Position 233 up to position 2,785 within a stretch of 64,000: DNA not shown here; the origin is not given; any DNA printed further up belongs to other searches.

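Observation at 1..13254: Head-to-tail array of seven paralogous genes for an uncharacterised three-span surface-protein family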

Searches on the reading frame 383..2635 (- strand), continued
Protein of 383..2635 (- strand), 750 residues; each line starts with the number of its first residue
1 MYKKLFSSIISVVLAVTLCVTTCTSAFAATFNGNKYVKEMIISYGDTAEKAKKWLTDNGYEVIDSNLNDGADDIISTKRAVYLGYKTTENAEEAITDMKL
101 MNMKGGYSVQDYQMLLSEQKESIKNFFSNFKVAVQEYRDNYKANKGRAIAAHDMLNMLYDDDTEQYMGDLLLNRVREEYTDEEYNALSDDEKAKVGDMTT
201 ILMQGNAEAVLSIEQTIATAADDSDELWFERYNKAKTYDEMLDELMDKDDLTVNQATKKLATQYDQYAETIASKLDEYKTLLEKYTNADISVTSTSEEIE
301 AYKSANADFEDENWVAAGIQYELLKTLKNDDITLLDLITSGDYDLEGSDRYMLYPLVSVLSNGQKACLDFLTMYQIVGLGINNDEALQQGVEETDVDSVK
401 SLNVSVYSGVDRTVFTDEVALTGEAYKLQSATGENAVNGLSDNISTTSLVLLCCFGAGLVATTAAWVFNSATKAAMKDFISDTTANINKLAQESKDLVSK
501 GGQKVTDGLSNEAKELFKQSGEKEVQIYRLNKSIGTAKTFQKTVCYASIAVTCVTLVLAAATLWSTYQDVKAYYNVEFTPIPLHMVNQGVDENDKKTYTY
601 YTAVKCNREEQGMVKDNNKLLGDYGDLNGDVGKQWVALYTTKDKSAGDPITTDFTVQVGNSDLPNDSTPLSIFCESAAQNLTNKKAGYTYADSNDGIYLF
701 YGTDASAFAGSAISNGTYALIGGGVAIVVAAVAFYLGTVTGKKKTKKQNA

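Call 56: search_protein_representatives(alignment_id=A2)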
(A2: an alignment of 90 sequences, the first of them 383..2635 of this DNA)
Query: 90 sequences, 748 profile positions. Proteins with E-value up to 0.001 (for the whole library): 1279; up to 1e-10: 920; up to 1e-30: 530. The best 150 are listed.
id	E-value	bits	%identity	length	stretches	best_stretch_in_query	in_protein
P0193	0.0e+00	1168.5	-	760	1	2-746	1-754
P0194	1.6e-241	820.3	-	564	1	40-594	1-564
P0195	8.1e-228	775.0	-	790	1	2-744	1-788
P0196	1.3e-218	744.5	-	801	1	10-741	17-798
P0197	5.6e-199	679.6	-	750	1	3-742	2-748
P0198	9.3e-197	672.3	-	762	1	2-738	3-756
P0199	5.0e-189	646.7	-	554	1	198-741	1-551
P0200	5.0e-183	626.9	-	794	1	3-740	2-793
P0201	2.2e-175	601.6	-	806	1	2-744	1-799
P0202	8.1e-166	570.0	-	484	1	97-588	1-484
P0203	3.8e-163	561.2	-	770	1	11-735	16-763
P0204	1.7e-161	555.7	-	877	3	1-511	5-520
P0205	3.6e-158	544.7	-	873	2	2-496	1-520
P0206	2.0e-156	538.9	-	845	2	2-705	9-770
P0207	5.2e-153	527.6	-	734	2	4-446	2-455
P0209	1.8e-152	525.9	-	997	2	6-542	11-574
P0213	3.2e-146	505.2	-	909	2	5-512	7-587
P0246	3.0e-115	402.8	-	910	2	4-539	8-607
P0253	8.3e-112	391.4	-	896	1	28-701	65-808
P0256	4.6e-111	389.0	-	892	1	44-706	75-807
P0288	5.3e-100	352.4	-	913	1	28-712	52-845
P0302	2.3e-96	340.4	-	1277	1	8-700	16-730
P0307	6.6e-95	335.5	-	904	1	2-708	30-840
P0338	5.9e-88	312.6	-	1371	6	1-254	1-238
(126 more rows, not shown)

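Call 62: search_protein_families(library=pfam, proteins=[P0302, P0338, P0209, P0213, P0246, P0288, P0307, P0253, P0256, P0204], max_evalue=0.001)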
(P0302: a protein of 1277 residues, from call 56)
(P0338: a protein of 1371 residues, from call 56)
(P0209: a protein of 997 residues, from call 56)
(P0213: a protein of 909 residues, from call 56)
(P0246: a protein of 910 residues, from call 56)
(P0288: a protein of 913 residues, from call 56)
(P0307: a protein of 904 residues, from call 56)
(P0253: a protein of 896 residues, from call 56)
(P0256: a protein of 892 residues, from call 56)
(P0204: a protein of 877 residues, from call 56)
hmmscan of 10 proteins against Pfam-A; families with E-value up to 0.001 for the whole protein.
P0302 (1277 aa): 2 families
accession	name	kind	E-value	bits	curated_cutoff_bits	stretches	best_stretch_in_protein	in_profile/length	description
PF14200.12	RicinB_lectin_2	-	5.3e-06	27.5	25.6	1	819-889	22-88/89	Ricin-type beta-trefoil lectin domain-like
PF00388.25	PI-PLC-X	-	2.1e-05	24.7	23.1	1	940-1077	1-141/144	Phosphatidylinositol-specific phospholipase C, X domain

P0338 (1371 aa): 0 families

P0209 (997 aa): 0 families

P0213 (909 aa): 0 families

P0246 (910 aa): 0 families

P0288 (913 aa): 0 families

P0307 (904 aa): 0 families

P0253 (896 aa): 0 families

P0256 (892 aa): 0 families

P0204 (877 aa): 0 families

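Call 63: search_solved_structures(query=A2, max_evalue=10)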
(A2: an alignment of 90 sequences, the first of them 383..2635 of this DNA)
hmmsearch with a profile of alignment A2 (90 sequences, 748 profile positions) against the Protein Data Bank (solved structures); distinct sequences matched with E-value up to 10: 7.
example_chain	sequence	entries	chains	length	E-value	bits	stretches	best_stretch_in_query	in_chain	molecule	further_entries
6so5_C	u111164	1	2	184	0.0021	19.7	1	459-564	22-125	Tail-anchored protein insertion receptor WRB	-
8cr2_C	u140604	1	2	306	0.0028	19.3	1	449-564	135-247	Guided entry of tail-anchored proteins factor CAMLG,Guided entry of tail-anchored proteins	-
8cr1_C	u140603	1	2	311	0.0029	19.3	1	449-564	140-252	Guided entry of tail-anchored proteins factor CAMLG,Guided entry of tail-anchored proteins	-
3j8b_A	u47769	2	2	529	0.12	13.9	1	279-372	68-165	Eukaryotic translation initiation factor 3 subunit A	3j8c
9c6r_B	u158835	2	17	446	0.39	12.2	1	164-218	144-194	Tubulin beta-6 chain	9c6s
4rzp_A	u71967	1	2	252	0.91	11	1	250-444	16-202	Engineered Protein OR366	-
6w6l_6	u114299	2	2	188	1.1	10.7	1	444-525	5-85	Calcium load-activated calcium channel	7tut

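Call 64: search_solved_structures(query=A2, max_evalue=0.01, show_alignments=2)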
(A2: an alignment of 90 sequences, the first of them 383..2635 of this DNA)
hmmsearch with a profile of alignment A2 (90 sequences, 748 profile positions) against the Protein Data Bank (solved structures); distinct sequences matched with E-value up to 0.01: 3.
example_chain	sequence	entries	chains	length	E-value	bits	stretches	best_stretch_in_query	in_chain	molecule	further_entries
6so5_C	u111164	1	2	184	0.0021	19.7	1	459-564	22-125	Tail-anchored protein insertion receptor WRB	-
8cr2_C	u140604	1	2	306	0.0028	19.3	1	449-564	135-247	Guided entry of tail-anchored proteins factor CAMLG,Guided entry of tail-anchored proteins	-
8cr1_C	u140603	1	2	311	0.0029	19.3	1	449-564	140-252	Guided entry of tail-anchored proteins factor CAMLG,Guided entry of tail-anchored proteins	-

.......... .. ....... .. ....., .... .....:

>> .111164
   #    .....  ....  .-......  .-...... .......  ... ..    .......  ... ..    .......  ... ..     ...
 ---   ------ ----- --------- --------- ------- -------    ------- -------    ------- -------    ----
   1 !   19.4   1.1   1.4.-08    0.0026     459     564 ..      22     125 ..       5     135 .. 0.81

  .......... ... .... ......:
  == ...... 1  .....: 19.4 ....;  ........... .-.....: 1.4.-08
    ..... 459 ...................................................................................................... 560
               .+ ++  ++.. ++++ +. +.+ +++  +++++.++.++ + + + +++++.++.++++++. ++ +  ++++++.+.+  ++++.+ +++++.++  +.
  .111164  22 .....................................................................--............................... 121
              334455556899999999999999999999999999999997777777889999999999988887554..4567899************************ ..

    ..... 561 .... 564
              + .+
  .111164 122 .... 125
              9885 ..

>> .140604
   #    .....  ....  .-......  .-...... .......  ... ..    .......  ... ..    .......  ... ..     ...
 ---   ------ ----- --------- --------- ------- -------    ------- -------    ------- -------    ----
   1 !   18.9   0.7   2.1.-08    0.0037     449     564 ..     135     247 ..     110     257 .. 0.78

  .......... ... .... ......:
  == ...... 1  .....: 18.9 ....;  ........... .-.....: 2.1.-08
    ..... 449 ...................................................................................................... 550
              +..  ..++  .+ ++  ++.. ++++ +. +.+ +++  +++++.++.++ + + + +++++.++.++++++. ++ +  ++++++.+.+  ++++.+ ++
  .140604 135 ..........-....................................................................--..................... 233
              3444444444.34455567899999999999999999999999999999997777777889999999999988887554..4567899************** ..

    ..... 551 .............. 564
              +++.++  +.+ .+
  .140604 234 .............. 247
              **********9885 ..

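Call 71: find_encoding_contigs(protein=P0302, flank=10000, max_places=2)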
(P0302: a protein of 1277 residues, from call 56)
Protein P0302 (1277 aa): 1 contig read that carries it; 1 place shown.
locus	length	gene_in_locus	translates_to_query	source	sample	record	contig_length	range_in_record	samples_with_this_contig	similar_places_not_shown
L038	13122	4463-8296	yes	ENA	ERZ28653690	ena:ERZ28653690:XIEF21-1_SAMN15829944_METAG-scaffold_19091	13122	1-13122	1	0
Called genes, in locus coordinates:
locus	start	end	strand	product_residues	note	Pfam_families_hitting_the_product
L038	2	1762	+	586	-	?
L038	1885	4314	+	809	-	-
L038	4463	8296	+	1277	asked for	PF14200:RicinB_lectin_2 (faint), PF00388:PI-PLC-X (faint)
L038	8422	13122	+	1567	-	?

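Call 76: search_protein_families(library=pfam, proteins=[L014:491-1891:-, L014:2373-4550:-, L014:4718-5389:+, L014:5393-5824:+, L014:7292-7951:+, L029:2200-4653:-, L029:4650-5969:-, L029:6173-7801:+, L029:7774-8253:+, L037:15021-16322:+], max_evalue=0.001)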
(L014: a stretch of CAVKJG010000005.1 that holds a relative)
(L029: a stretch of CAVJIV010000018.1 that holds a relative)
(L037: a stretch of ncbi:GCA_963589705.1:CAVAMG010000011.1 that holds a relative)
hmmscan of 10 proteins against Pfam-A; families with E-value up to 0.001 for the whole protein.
L014:491-1891:- (466 aa): 2 families
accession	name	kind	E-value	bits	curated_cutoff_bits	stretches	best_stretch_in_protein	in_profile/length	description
PF13520.12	AA_permease_2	-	1.3e-43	150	27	1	10-440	2-425/427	Amino acid permease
PF00324.27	AA_permease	-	1.8e-26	93.3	24.6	1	15-354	3-349/470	Amino acid permease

L014:2373-4550:- (725 aa): 3 families
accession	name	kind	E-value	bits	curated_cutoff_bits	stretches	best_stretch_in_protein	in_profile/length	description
PF00933.27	Glyco_hydro_3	-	3.2e-66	224.4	27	1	39-341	1-316/316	Glycosyl hydrolase family 3 N terminal domain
PF01915.27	Glyco_hydro_3_C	-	1.2e-44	153.1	31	1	377-607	1-199/200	Glycosyl hydrolase family 3 C-terminal domain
PF14310.12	Fn3-like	-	2e-18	66.7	25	1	645-713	1-70/71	Fibronectin type III-like domain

L014:4718-5389:+ (223 aa): 6 families
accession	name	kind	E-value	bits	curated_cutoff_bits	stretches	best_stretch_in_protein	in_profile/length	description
PF01381.28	HTH_3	-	4.1e-18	65.6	23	1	53-107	1-55/55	Helix-turn-helix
PF12844.13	HTH_19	-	3.8e-14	52.8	30.2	1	50-111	1-62/64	Helix-turn-helix domain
PF13560.12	HTH_31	-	1.8e-08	35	27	1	50-93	3-47/64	Helix-turn-helix domain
PF07022.19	Phage_CI_repr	-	5.8e-05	23.8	22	1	63-111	13-61/65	Bacteriophage CI repressor helix-turn-helix domain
PF22495.2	HTH_92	-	0.00041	20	27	1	55-89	2-36/45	RsaL-like HTH domain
PF13443.12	HTH_26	-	0.00096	19.8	22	0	56-108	5-58/63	Cro/C1-type HTH DNA-binding domain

L014:5393-5824:+ (143 aa): 0 families

L014:7292-7951:+ (219 aa): 0 families

L029:2200-4653:- (817 aa): 3 families
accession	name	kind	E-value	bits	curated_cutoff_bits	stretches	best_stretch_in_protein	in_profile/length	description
PF01915.27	Glyco_hydro_3_C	-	1.3e-49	169.4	31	1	318-552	1-200/200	Glycosyl hydrolase family 3 C-terminal domain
PF00933.27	Glyco_hydro_3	-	1.8e-38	133.2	27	1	60-285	72-314/316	Glycosyl hydrolase family 3 N terminal domain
PF14310.12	Fn3-like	-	9.9e-29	99.7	25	1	589-659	1-71/71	Fibronectin type III-like domain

L029:4650-5969:- (439 aa): 1 family
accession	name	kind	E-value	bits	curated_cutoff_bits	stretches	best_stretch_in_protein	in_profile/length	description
PF02646.22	RmuC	-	3.1e-67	227.1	26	1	132-419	1-284/291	RmuC family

L029:6173-7801:+ (542 aa): 1 family
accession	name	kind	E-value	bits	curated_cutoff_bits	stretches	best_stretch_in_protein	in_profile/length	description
PF00496.27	SBP_bac_5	-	2.2e-39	136.1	32.4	1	69-463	1-366/368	Bacterial extracellular solute-binding proteins, family 5 Middle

L029:7774-8253:+ (159 aa): 2 families
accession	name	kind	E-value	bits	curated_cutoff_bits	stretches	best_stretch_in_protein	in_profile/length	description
PF04892.17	VanZ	-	2.5e-21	77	30.1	1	21-142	1-123/126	VanZ like family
PF18919.5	DUF5670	-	0.00087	19.8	23.5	0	14-34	20-40/43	Family of unknown function (DUF5670)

L037:15021-16322:+ (433 aa): 0 families

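Call 82: list_cluster_members(proteins=[P0001, P0121, P0040, P0124, P0016, P0192])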
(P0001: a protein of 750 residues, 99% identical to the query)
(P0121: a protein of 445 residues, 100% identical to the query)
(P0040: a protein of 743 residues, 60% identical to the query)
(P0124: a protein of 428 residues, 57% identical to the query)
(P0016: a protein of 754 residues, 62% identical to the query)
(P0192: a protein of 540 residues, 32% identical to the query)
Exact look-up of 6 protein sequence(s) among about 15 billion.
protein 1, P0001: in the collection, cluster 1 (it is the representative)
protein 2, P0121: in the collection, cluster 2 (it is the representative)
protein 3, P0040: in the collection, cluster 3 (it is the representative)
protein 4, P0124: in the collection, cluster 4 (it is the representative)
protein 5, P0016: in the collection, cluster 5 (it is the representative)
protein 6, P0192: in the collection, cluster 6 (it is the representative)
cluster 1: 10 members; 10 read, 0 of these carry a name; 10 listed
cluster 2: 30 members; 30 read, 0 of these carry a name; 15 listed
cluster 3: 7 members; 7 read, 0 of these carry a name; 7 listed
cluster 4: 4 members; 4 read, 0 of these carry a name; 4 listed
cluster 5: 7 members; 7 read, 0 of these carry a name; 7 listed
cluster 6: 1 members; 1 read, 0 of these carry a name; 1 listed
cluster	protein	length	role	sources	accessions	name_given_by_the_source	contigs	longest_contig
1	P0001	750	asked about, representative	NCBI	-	-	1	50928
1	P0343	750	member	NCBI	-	-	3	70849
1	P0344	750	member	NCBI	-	-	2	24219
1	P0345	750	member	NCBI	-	-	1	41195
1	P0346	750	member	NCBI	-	-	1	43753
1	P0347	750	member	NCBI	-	-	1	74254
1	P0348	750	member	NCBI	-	-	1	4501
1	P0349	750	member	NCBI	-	-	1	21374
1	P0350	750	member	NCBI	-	-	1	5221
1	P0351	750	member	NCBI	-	-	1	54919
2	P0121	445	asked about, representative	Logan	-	-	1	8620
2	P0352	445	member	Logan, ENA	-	-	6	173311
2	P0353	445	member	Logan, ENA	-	-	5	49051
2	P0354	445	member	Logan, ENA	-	-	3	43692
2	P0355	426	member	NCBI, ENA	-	-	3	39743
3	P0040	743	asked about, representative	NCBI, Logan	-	-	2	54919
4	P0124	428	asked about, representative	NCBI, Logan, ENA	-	-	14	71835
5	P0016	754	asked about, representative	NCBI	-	-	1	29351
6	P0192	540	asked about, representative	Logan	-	-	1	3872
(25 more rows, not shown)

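Call 84: fold_search(model_id=the predicted structure, library=viral)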
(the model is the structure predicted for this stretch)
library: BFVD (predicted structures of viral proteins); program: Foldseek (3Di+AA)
matches with E <= 10: 255; with E <= 0.001: 0
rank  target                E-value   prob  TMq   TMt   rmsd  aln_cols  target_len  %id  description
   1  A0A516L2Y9            9.9e-02  0.51  0.15  0.12  28.4       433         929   13  (no name in the UniProt tables at hand)
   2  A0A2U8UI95            1.4e-01  0.92  0.11  0.24  17.3       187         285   14  (no name in the UniProt tables at hand)
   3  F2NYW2                1.4e-01  0.07  0.06  0.07  66.4       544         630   11  Complete DpAV4 genome [Diadromus pulchellus ascovirus 4a]
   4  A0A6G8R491            2.7e-01  0.23  0.13  0.08  25.4       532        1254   11  (no name in the UniProt tables at hand)
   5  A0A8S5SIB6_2          2.9e-01  0.16  0.11  0.09  27.7       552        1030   11  Tail tape measure [Myoviridae sp. ct04y17]
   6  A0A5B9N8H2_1          3.5e-01  0.93  0.11  0.08  11.8       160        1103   16  (no name in the UniProt tables at hand)
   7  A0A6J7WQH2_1          3.5e-01  0.10  0.08  0.06  27.7       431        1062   13  Large polyvalent protein associated domain-containing protein [uncultured Caudovirales phage]
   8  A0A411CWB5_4          4.6e-01  0.12  0.12  0.07  35.0       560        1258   12  (no name in the UniProt tables at hand)
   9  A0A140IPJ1            5.0e-01  0.12  0.10  0.07  35.8       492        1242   12  Tyrosine-protein kinase transforming protein Fps [Avian leukosis and sarcoma virus]
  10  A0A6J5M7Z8            5.2e-01  0.20  0.10  0.11  31.8       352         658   11  EF-hand domain-containing protein [uncultured Caudovirales phage]
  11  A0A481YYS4            5.2e-01  0.03  0.06  0.06  61.1       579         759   13  Chromosome segregation ATPase [Marseillevirus LCMAC202]
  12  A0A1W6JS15            5.7e-01  0.15  0.09  0.11  25.2       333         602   13  Tail length tape-measure protein 1 [Salmonella phage SE1Kor]
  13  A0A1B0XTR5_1          5.7e-01  0.15  0.10  0.09  22.6       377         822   11  (no name in the UniProt tables at hand)
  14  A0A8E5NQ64            6.0e-01  0.11  0.08  0.06  26.6       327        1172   10  (no name in the UniProt tables at hand)
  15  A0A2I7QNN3            6.0e-01  0.05  0.08  0.06  44.0       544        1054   13  (no name in the UniProt tables at hand)
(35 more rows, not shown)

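Call 85: search_solved_structures(query=L037:15021-16322:+, max_evalue=1)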
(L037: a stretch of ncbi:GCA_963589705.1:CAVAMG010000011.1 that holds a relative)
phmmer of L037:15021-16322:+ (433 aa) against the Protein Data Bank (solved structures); distinct sequences matched with E-value up to 1: 2.
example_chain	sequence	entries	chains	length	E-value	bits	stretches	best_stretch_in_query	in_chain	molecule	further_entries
8en2_C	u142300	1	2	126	0.56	12.5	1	78-126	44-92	Nanobody 34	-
9rmk_F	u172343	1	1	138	0.77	12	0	78-114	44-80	Nanobody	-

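Call 86: search_protein_families(library=ncbifam, proteins=[L037:15021-16322:+, L037:10377-15017:+, L037:8915-10384:+, L024:3486-4181:+, L024:4169-4849:+], max_evalue=0.01)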
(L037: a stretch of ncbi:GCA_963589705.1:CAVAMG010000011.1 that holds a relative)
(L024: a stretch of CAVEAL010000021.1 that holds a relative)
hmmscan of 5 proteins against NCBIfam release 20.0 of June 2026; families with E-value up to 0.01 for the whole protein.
L037:15021-16322:+ (433 aa): 0 families

L037:10377-15017:+ (1546 aa): 0 families

L037:8915-10384:+ (489 aa): 1 family
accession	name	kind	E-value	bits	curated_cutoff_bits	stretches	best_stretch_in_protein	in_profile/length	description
TIGR01376.1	POMP_repeat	repeat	1.3e-11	43.7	15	2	230-250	6-27/28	polymorphic outer membrane protein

L024:3486-4181:+ (231 aa): 0 families

L024:4169-4849:+ (226 aa): 1 family
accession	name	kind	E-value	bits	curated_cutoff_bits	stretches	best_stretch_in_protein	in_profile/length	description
NF033739.1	intramemb_PrsW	equivalog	1.8e-06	27.8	225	1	25-195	26-195/210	glutamic-type intramembrane protease PrsW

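Call 87: search_protein_families(library=padloc, proteins=[window:383-2635:-, L037:15021-16322:+, L037:10377-15017:+, L037:8915-10384:+], max_evalue=0.01)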
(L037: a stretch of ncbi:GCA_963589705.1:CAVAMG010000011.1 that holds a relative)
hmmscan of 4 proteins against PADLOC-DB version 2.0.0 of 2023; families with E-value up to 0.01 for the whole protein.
window:383-2635:- (750 aa): 0 families

L037:15021-16322:+ (433 aa): 0 families

L037:10377-15017:+ (1546 aa): 0 families

L037:8915-10384:+ (489 aa): 0 families
